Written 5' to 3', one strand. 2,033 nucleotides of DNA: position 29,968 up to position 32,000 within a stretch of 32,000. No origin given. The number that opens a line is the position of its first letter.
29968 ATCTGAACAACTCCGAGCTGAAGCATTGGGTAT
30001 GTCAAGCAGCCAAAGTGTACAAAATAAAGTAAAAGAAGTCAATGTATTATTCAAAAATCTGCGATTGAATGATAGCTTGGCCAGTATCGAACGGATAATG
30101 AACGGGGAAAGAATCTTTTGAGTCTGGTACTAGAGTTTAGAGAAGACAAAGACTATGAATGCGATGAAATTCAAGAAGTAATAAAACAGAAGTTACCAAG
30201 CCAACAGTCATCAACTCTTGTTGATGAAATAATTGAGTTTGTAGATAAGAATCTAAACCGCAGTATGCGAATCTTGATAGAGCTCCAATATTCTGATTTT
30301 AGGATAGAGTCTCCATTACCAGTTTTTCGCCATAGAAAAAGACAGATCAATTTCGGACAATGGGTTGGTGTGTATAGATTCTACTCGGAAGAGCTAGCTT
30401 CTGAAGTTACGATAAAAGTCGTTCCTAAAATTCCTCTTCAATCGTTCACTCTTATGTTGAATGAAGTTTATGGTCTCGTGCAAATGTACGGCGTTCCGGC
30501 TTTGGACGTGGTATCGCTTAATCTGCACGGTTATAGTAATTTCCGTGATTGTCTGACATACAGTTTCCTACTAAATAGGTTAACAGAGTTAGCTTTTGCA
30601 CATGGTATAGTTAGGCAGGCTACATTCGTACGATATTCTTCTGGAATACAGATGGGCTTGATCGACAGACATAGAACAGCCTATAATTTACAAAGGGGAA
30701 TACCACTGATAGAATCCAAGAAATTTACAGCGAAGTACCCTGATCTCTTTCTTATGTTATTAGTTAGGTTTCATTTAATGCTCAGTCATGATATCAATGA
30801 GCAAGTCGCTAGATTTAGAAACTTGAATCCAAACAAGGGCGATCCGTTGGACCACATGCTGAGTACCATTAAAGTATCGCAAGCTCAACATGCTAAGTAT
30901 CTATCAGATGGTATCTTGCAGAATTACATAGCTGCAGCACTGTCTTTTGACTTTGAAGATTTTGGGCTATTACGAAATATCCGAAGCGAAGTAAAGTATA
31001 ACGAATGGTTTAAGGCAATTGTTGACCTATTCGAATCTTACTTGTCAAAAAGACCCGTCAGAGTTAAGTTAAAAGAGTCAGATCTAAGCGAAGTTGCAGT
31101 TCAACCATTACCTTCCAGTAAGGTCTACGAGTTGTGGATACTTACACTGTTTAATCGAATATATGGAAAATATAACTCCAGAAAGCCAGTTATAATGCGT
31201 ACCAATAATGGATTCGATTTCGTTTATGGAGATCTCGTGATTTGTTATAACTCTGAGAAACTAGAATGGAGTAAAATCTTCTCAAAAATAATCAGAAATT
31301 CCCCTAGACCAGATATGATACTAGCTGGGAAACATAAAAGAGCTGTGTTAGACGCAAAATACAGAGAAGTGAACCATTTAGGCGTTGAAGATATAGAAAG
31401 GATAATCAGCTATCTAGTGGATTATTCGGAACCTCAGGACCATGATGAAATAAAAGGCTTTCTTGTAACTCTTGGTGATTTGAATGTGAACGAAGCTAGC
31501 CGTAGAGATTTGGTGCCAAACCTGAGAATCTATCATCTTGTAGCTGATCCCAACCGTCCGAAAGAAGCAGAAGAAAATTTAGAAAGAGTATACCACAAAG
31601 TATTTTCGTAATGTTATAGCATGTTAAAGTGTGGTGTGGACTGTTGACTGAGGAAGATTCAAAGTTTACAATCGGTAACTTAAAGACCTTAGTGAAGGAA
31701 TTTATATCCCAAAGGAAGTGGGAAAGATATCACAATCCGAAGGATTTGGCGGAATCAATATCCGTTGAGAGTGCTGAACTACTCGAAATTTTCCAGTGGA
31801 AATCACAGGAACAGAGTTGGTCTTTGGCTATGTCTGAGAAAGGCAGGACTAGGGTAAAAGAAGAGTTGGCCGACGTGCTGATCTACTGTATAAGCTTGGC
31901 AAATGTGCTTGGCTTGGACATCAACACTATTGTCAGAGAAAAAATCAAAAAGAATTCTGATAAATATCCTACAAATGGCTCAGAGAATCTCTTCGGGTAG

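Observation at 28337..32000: Compact three-gene cassette: reader-domain McrB-like GTPase + McrC-like nuclease + DCTPP1-type dCTP pyrophosphatase, a candidate two-pronged defence against cytosine-modified viruses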

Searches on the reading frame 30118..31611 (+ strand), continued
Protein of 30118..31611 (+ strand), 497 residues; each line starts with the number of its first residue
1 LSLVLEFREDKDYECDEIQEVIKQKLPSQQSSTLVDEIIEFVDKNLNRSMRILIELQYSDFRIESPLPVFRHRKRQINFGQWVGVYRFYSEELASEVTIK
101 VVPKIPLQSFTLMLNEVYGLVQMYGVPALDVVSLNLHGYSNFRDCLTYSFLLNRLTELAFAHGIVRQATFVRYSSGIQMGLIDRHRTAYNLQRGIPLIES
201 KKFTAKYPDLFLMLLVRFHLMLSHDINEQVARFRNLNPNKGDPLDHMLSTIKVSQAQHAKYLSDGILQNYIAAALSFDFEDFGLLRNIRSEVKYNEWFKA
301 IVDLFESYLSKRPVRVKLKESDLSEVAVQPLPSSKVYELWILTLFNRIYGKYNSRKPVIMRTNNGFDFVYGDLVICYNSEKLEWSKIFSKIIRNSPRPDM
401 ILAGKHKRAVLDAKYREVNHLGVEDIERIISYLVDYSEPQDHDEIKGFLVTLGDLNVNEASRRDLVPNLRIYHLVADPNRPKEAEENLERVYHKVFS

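Call 37: search_solved_structures(query=A2, max_evalue=10, show_alignments=2)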
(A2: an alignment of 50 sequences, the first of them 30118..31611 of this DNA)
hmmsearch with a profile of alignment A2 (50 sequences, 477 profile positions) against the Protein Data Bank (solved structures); distinct sequences matched with E-value up to 10: 7.
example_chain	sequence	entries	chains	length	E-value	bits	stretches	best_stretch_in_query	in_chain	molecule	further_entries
6ut5_G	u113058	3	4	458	2e-09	40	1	351-432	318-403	McrBC 5-methylcytosine restriction system component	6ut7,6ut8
6hz4_M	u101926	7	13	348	3.3e-05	26.1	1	377-455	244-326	Protein McrC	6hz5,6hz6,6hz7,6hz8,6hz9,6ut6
7vsr_M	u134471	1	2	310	0.0071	18.4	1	377-455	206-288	Protein McrC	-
5tgw_A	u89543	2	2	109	0.68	11.9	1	206-245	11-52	PS1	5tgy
2cvf_A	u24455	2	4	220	0.94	11.4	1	113-179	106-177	DNA repair and recombination protein radB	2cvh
4r4z_A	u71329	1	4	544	1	11.3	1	50-110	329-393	PNGF-II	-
4r4x_A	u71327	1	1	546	1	11.3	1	50-110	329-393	PNGF-II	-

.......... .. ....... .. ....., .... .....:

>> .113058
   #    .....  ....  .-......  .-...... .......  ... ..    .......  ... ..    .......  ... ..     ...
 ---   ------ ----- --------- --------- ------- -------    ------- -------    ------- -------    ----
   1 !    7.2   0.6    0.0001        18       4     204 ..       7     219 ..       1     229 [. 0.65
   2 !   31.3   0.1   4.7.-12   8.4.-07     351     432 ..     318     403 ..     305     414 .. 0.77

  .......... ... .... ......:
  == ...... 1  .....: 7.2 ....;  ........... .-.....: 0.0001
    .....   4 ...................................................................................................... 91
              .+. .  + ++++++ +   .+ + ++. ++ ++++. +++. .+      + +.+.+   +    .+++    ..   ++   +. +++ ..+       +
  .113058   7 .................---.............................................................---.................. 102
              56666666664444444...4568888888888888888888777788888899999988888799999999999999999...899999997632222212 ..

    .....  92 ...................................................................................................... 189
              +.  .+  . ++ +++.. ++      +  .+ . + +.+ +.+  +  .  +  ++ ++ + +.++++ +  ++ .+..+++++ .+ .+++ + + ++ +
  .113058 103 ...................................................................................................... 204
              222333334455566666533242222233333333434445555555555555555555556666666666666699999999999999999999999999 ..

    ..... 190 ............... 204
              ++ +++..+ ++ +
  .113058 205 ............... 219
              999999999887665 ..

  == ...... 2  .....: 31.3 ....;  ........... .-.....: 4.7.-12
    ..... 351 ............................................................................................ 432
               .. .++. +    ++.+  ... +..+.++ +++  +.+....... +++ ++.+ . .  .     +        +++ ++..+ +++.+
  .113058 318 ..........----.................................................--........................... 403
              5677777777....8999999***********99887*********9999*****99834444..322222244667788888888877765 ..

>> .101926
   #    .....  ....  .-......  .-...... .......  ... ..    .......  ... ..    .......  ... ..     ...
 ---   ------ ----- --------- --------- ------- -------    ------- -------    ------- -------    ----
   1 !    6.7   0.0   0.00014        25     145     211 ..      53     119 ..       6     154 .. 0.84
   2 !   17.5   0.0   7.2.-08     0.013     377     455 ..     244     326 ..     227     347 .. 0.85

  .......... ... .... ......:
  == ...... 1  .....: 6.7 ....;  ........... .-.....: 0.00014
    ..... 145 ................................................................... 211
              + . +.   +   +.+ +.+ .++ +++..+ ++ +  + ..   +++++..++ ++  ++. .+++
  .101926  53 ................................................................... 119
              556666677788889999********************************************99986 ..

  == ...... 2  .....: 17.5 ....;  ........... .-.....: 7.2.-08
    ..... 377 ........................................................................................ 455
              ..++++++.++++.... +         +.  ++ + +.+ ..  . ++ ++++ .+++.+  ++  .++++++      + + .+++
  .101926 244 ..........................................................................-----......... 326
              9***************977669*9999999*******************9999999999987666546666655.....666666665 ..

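Call 61: search_protein_families(library=padloc, proteins=[L003:5049-5375:+, L003:5390-6052:+, L003:4610-4972:+], max_evalue=0.01)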
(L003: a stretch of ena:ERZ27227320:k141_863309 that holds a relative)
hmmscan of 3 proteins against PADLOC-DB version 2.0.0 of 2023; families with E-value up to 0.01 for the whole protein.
L003:5049-5375:+ (108 aa): 0 families

L003:5390-6052:+ (220 aa): 0 families

L003:4610-4972:+ (120 aa): 0 families

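Call 64: search_protein_families(library=phrogs, proteins=[L003:5049-5375:+, L003:5390-6052:+], max_evalue=0.01)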
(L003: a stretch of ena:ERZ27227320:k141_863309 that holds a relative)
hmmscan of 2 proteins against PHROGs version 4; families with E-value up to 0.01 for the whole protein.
L003:5049-5375:+ (108 aa): 0 families

L003:5390-6052:+ (220 aa): 0 families

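Call 78: search_dna_similar(query=L003:5390-6052:+, collection=plasmids, mode=protein, max_evalue=0.001, max_rows=10)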
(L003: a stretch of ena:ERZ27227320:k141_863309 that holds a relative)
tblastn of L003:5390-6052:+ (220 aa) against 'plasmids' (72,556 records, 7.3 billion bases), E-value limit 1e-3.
No match.

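Call 79: search_dna_similar(query=L003:5390-6052:+, collection=phages, mode=protein, max_evalue=0.001, max_rows=10)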
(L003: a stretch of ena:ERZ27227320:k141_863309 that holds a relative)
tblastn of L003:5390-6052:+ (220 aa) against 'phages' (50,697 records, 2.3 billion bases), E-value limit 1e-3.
No match.

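Call 89: find_related_loci(query=A1, collection=viral_contigs, flank=8000)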
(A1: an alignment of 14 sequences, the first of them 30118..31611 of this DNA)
Query A1 (497 aa) in viral_contigs; peptide patterns used: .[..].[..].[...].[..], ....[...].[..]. (x = any residue, [..] = any of these).
29 stretches matched a pattern, but none encodes a relative of the query by tblastn (E <= 1e-3).

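Call 92: search_protein_families(library=ncbifam, proteins=[L003:5390-6052:+, L003:5049-5375:+, L004:3722-5557:-, L004:395-1630:-], max_evalue=0.1)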
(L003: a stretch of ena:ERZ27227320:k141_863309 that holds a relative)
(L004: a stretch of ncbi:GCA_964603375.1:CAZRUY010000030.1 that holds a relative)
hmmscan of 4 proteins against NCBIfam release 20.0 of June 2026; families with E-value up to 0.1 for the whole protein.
L003:5390-6052:+ (220 aa): 0 families

L003:5049-5375:+ (108 aa): 0 families

L004:3722-5557:- (611 aa): 3 families
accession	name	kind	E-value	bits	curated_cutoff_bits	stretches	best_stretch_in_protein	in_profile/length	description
NF053524.1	thylo_ssl2009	equivalog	0.02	15.6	58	1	489-539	38-88/90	ssl2009 family thylakoid membrane protein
NF045541.1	scaf_prot_MCP2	exception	0.039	12.5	525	1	133-216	50-146/634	prohead protease/major capsid protein fusion protein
NF045995.1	MAG0865_DivIVA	hypoth_equivalog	0.064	13.4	55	0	512-549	26-60/69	MAG0865 family DivIVA-related protein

L004:395-1630:- (411 aa): 1 family
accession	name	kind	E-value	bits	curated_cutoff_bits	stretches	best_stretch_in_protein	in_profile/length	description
TIGR01537.1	portal_HK97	equivalog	0.0011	18.2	112.05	1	44-270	7-226/343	phage portal protein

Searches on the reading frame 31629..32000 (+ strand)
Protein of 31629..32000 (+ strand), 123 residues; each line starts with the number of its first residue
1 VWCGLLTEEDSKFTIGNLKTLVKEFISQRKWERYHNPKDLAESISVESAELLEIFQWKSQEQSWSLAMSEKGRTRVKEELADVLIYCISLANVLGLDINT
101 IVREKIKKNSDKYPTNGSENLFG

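Call 4: search_protein_families(library=pfam, proteins=[window:31629-32000:+], max_evalue=0.01)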
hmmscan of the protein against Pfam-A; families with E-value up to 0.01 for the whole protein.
window:31629-32000:+ (123 aa): 3 families
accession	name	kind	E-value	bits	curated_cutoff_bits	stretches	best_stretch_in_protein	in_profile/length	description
PF12643.12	MazG-like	-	4.3e-19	69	27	1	43-119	2-76/85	MazG-like family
PF03819.22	MazG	-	3.2e-06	27.8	22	1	40-114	6-71/74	MazG nucleotide pyrophosphohydrolase domain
PF08761.16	dUTPase_2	-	0.00019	22.2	22.9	1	34-109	25-97/162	dUTPase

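Call 5: search_protein_families(library=padloc, proteins=[window:31629-32000:+], max_evalue=0.01)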
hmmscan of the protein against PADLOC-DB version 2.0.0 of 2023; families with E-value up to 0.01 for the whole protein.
window:31629-32000:+ (123 aa): 0 families

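Call 6: search_protein_families(library=ncbifam, proteins=[window:31629-32000:+], max_evalue=0.01)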
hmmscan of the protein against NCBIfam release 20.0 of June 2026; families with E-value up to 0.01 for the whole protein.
window:31629-32000:+ (123 aa): 0 families

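Call 18: search_solved_structures(query=window:31629-32000:+, max_evalue=0.01, show_alignments=3)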
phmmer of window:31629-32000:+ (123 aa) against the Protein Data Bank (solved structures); distinct sequences matched with E-value up to 0.01: 9.
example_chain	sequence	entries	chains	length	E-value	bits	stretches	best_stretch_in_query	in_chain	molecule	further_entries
4qgp_A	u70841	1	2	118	1.3e-21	80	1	18-117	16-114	pyrophosphatase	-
6sqw_A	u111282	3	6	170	1.1e-17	67.3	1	14-118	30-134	dCTP pyrophosphatase 1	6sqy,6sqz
2a3q_A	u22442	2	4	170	1.1e-17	67.3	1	14-118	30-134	hypothetical protein | Protein RS21-C6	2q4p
7mu5_A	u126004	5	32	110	4.3e-16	62.2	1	14-114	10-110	dCTP pyrophosphatase 1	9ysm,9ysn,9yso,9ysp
2oie_A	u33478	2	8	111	8.1e-16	61.3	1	14-107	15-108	RS21-C6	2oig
1vmg_A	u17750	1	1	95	0.00061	23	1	54-107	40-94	Hypothetical protein SSO3215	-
4dk4_A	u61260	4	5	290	0.0017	21.6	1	27-92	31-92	Deoxyuridine triphosphatase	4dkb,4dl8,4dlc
4dk2_A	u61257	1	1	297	0.0018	21.5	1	27-92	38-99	Deoxyuridine triphosphatase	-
5ie9_A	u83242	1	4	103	0.004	20.4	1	17-102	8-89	Nucleotide pyrophosphohydrolase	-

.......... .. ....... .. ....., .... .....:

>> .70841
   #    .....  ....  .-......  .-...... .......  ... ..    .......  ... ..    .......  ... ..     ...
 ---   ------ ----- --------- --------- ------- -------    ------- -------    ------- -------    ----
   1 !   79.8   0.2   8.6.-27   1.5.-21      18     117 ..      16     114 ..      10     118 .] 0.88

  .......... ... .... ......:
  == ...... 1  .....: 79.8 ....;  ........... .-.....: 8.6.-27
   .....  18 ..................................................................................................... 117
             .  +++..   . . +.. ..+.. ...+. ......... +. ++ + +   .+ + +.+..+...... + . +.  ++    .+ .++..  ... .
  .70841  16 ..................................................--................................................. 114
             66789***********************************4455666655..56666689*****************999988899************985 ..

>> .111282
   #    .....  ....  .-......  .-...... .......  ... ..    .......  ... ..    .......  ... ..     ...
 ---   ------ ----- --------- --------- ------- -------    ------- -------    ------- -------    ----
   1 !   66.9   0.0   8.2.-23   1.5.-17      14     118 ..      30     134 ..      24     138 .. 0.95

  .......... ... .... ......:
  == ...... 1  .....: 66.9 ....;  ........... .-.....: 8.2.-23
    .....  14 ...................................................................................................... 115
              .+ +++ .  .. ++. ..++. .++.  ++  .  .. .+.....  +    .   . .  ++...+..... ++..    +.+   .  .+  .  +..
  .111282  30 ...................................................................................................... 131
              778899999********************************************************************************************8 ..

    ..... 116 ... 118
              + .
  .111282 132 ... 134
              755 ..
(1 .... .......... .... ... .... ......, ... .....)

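Call 64: search_protein_families(library=phrogs, proteins=[window:31629-32000:+], max_evalue=0.01)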
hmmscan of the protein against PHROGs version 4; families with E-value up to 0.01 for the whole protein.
window:31629-32000:+ (123 aa): 5 families
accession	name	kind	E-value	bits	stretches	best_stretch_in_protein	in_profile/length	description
phrog_3301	-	other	5.8e-16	59.9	1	15-118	50-166/169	pyrophosphatase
phrog_9147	-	unknown function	4.1e-05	24.3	1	36-112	20-94/204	-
phrog_173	-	DNA, RNA and nucleotide metabolism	0.00062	20.7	1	26-110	46-128/196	nucleoside triphosphate pyrophosphohydrolase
phrog_229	-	other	0.00093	19.4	1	47-116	285-348/533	MazG-like pyrophosphatase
phrog_12184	-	other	0.0062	17.9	1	49-109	83-142/153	nucleotide pyrophosphohydrolase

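Call 80: search_dna_similar(query=window:31629-32000:+, collection=phages, mode=protein, max_evalue=0.00001, max_rows=15)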
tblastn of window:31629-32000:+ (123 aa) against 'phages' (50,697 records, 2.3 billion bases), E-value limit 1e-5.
Records with a match: 15; places in all: 15; records where one place covers at least 80% of the query: 6.
Best place of each record, by identity: <60% 15.
By first word of the organism name: Bacteriophage 5; Listeria 4; Vibrio 3; Enterococcus 2; Microcystis 1.
By host as written in the record: - 6; Listeria monocytogenes 4; Enterococcus faecalis 1; Microcystis wesenbergii 1; Vibrio cyclitrophicus 10N.286.55.A5 1; Vibrio cyclitrophicus 10N.286.55.E8 1; Vibrio cyclitrophicus 10N.286.55.C7 1.
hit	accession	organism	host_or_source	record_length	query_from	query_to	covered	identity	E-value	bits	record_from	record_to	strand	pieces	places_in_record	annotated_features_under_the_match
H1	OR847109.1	Listeria phage LM 4-11-1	Listeria monocytogenes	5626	22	118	79%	49.5%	2e-21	94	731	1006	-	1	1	record has no annotation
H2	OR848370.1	Listeria phage LM 4-14-1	Listeria monocytogenes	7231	22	118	79%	49.5%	2e-21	94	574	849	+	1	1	record has no annotation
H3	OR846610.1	Enterococcus phage Efs 1-1-1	Enterococcus faecalis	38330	22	115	76%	50.0%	6e-22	95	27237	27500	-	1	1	record has no annotation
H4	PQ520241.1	Enterococcus phage IME_EF3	-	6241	22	115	76%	50.0%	6e-22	95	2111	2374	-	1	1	record has no annotation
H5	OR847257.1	Listeria phage LM 4-11-1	Listeria monocytogenes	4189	2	109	88%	37.8%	2e-15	76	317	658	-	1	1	record has no annotation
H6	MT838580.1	Bacteriophage sp.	human fecal samples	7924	18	115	80%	40.8%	2e-16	79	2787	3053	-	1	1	record has no annotation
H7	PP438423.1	Microcystis phage Mwe-JY31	Microcystis wesenbergii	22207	18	115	80%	40.8%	2e-15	76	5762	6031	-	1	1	hypothetical protein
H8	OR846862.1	Listeria phage LM 4-11-1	Listeria monocytogenes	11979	15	109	77%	41.7%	2e-14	73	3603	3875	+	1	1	record has no annotation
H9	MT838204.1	Bacteriophage sp.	human fecal samples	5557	22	121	81%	39.0%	7e-16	77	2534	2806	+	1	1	record has no annotation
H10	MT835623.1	Bacteriophage sp.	human fecal samples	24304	22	119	80%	38.8%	7e-16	77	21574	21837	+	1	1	record has no annotation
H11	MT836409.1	Bacteriophage sp.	human fecal samples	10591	22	116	77%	40.0%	9e-17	80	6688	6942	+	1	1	record has no annotation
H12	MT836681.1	Bacteriophage sp.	human fecal samples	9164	23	121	80%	36.4%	4e-14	72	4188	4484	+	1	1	record has no annotation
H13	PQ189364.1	Vibrio phage 10N.286.55.A5_PE003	Vibrio cyclitrophicus 10N.286.55.A5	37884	18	118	82%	34.7%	5e-15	75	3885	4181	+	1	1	hypothetical protein (x2)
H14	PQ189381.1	Vibrio phage 10N.286.55.E8_PE004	Vibrio cyclitrophicus 10N.286.55.E8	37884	18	118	82%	34.7%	5e-15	75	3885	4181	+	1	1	hypothetical protein (x2)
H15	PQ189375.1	Vibrio phage 10N.286.55.C7_PE004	Vibrio cyclitrophicus 10N.286.55.C7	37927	18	118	82%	34.7%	5e-15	75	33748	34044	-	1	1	hypothetical protein (x2)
